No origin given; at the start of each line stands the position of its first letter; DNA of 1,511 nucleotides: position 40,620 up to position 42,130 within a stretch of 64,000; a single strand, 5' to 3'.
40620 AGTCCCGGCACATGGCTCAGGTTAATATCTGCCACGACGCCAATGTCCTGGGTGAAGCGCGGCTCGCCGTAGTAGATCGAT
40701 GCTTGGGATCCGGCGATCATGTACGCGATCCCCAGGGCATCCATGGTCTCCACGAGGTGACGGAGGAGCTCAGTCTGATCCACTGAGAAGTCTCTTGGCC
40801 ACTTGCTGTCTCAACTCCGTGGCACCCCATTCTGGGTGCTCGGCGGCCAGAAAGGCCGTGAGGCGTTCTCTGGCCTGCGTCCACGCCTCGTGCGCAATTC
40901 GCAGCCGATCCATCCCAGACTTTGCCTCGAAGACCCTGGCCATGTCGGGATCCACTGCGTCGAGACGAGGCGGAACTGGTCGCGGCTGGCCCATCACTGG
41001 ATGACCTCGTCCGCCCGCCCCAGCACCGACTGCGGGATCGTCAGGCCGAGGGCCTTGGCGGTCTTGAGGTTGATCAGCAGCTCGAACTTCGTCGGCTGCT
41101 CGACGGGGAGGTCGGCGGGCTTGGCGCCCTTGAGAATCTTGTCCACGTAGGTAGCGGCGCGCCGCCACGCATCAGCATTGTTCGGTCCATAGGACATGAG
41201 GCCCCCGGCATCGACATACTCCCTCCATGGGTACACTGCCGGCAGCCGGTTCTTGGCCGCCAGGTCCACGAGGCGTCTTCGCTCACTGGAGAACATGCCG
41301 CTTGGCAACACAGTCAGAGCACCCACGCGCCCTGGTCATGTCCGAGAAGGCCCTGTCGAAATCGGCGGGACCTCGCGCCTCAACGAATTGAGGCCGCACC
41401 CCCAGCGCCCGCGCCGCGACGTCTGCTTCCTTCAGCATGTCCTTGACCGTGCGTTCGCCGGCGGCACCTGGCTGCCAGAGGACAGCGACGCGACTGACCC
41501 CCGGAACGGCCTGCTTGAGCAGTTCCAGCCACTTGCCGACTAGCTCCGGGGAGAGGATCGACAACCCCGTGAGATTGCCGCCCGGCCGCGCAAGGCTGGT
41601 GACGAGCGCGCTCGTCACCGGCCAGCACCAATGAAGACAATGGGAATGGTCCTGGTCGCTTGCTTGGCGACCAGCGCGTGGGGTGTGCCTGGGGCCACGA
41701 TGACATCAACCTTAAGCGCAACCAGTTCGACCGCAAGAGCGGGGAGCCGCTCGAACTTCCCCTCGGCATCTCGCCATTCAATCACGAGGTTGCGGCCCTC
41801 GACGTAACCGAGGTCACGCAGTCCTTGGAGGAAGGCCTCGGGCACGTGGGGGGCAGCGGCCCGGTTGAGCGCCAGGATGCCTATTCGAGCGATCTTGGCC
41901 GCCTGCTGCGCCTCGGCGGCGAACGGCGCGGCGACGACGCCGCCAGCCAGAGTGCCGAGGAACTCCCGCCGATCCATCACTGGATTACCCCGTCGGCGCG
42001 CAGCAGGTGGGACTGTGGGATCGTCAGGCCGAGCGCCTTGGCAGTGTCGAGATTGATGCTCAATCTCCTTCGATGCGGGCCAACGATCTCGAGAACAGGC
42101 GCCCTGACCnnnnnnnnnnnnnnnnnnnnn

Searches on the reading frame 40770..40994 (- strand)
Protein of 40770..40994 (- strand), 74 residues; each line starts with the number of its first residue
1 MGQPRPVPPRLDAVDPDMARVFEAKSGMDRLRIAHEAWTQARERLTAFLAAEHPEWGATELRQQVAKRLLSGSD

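Call 4: search_protein_families(library=pfam, proteins=[window:40770-40994:-], max_evalue=0.01)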
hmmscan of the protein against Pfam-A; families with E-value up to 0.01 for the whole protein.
window:40770-40994:- (74 aa): 1 family
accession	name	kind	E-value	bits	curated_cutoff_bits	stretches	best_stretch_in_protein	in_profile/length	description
PF18993.5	Rv0078B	-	0.0013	19.2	27.1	1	24-70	2-48/63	Rv0078B-related antitoxin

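Call 6: search_protein_families(library=ncbifam, proteins=[window:40770-40994:-], max_evalue=10)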
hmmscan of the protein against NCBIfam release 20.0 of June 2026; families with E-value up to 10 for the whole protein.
window:40770-40994:- (74 aa): 0 families

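Call 7: search_protein_families(library=padloc, proteins=[window:40770-40994:-], max_evalue=10)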
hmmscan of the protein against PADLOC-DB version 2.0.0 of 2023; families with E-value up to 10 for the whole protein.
window:40770-40994:- (74 aa): 0 families

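Call 34: search_solved_structures(query=A4, max_evalue=10, show_alignments=2)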
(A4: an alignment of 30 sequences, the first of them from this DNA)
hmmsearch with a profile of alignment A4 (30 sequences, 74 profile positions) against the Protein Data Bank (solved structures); distinct sequences matched with E-value up to 10: 62 (the best 60 are shown).
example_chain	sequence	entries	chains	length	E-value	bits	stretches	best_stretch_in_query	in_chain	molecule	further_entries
2pe4_A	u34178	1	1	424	0.025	17.7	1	31-63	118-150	Hyaluronidase-1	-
1fcq_A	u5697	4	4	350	0.041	17.1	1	46-69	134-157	HYALURONOGLUCOSAMINIDASE | HYALURONONGLUCOSAMINIDASE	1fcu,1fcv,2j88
8xyc_A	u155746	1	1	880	0.093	15.9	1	37-72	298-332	dVemCas12e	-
3bgo_S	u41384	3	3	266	0.33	14.1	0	46-63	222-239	Subtilisin BPN'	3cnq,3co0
3f49_S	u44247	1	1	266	0.34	14.1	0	46-63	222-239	Subtilisin BPN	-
9or1_A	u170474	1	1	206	0.42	13.8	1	28-71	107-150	N-hydroxylamine dehydratase (NohD)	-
9oqv_A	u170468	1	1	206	0.43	13.8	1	28-71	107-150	N-hydroxylamine dehydratase (NohD)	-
9oqx_A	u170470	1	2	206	0.43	13.8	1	28-71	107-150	N-hydroxylamine dehydratase (NohD)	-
9oqz_A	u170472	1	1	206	0.43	13.8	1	28-71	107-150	N-hydroxylamine dehydratase (NohD)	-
9or0_A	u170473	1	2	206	0.43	13.8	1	28-71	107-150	N-hydroxylamine dehydratase (NohD)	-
9oqw_A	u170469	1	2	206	0.44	13.7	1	28-71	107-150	N-hydroxylamine dehydratase (NohD)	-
6vr6_A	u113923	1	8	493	0.57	13.4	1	20-44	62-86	4-trimethylaminobutyraldehyde dehydrogenase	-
6vwf_A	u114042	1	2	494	0.57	13.4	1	20-44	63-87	4-trimethylaminobutyraldehyde dehydrogenase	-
6qak_A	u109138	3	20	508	0.6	13.3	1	20-44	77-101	4-trimethylaminobutyraldehyde dehydrogenase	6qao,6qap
7am2_BZ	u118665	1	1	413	0.65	13.2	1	43-65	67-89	Pseudouridylate synthase-like protein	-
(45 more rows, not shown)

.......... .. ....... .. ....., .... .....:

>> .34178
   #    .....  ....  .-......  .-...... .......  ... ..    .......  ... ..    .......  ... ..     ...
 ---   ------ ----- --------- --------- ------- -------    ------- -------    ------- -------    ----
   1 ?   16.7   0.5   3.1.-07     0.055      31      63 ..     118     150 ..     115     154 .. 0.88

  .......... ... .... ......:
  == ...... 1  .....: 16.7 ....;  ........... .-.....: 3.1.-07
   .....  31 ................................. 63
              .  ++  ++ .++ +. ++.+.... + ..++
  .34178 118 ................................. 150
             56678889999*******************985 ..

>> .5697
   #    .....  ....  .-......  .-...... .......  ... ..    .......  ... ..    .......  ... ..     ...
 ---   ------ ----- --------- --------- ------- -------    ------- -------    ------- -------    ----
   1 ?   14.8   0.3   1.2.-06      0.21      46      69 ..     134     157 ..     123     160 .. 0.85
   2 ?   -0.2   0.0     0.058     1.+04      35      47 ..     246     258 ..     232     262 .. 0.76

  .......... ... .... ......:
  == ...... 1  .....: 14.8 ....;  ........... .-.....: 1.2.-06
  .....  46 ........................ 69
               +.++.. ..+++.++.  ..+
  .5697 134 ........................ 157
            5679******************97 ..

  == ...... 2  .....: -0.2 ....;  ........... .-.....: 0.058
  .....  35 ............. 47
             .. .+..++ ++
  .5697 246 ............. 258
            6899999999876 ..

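Call 35: search_protein_families(library=pfam, alignment_id=A4, max_evalue=0.01)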
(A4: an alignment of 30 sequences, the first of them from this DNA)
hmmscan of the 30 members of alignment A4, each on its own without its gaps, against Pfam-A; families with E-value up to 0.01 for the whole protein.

A. member 1, seq(74 aa): 1 family
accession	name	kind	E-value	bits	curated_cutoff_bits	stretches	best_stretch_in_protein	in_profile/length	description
PF18993.5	Rv0078B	-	0.0013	19.2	27.1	1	24-70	2-48/63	Rv0078B-related antitoxin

B. families by the number of members that match (of 30 scanned): 3 families
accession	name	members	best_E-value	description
PF18993.5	Rv0078B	28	6.2e-11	Rv0078B-related antitoxin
PF17918.6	TetR_C_15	1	0.0043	Tetracyclin repressor-like, C-terminal domain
PF13565.12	HTH_32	1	0.0087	Homeodomain-like domain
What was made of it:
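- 40770..40994 (-): MenA1-like antitoxin, 74 aa (the 57-aa reading starts at 40943). 28/30 homologues hit PF18993, best 6e-11 (call 35).
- Closest known: MenAT1. Same: The antitoxin family is Pfam PF18993 (call 35).
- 28/30 partners hit PF18993 at E<=0.01 (call 35). The partner family is the MenA1 Pfam family (call 35).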

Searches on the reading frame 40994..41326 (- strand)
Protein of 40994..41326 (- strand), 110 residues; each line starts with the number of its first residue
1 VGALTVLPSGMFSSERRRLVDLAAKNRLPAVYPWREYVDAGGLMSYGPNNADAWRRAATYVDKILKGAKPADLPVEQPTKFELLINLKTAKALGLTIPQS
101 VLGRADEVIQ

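Call 4: search_protein_families(library=pfam, proteins=[window:40994-41326:-], max_evalue=0.01)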
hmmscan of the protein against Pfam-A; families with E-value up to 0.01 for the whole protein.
window:40994-41326:- (110 aa): 1 family
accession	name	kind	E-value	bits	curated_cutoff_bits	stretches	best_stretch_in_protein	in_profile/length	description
PF04392.18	ABC_sub_bind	-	4.2e-17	62.8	25.9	1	14-109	198-293/293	ABC transporter substrate binding protein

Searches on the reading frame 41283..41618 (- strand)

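Call 4: search_protein_families(library=pfam, proteins=[window:41283-41618:-], max_evalue=0.01)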
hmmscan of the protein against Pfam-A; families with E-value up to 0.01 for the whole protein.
window:41283-41618:- (111 aa): 1 family
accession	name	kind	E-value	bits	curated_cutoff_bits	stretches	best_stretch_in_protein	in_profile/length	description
PF04392.18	ABC_sub_bind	-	7.6e-08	32.4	25.9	1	3-65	95-155/293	ABC transporter substrate binding protein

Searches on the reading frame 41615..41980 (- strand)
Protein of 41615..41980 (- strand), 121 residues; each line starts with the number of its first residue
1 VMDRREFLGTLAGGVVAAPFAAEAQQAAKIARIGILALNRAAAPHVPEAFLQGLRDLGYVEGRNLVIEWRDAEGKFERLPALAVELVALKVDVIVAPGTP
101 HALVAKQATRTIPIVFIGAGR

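Call 4: search_protein_families(library=pfam, proteins=[window:41615-41980:-], max_evalue=0.01)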
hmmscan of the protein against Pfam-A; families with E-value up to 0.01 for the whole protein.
window:41615-41980:- (121 aa): 2 families
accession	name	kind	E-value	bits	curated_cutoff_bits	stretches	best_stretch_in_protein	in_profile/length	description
PF04392.18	ABC_sub_bind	-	5.4e-11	42.7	25.9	1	48-119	18-89/293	ABC transporter substrate binding protein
PF13458.12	Peripla_BP_6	-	0.00054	20.2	31.7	1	52-119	27-99/343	Periplasmic binding protein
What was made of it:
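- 40994..41980 (-): PF04392 solute-binding-protein pseudogene. It is the orthologue of the SBP that directly precedes the permease in relatives. Frameshifts: -4 nt at about 41624 and -2 nt at about 41331. Pfam hits on its three ORF pieces (call 4).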

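Call 54: find_encoding_contigs(protein=window:41615-41980:-, flank=3000, max_places=4)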
Protein window:41615-41980:- (121 aa): no gene with exactly this product is on record in the collection.
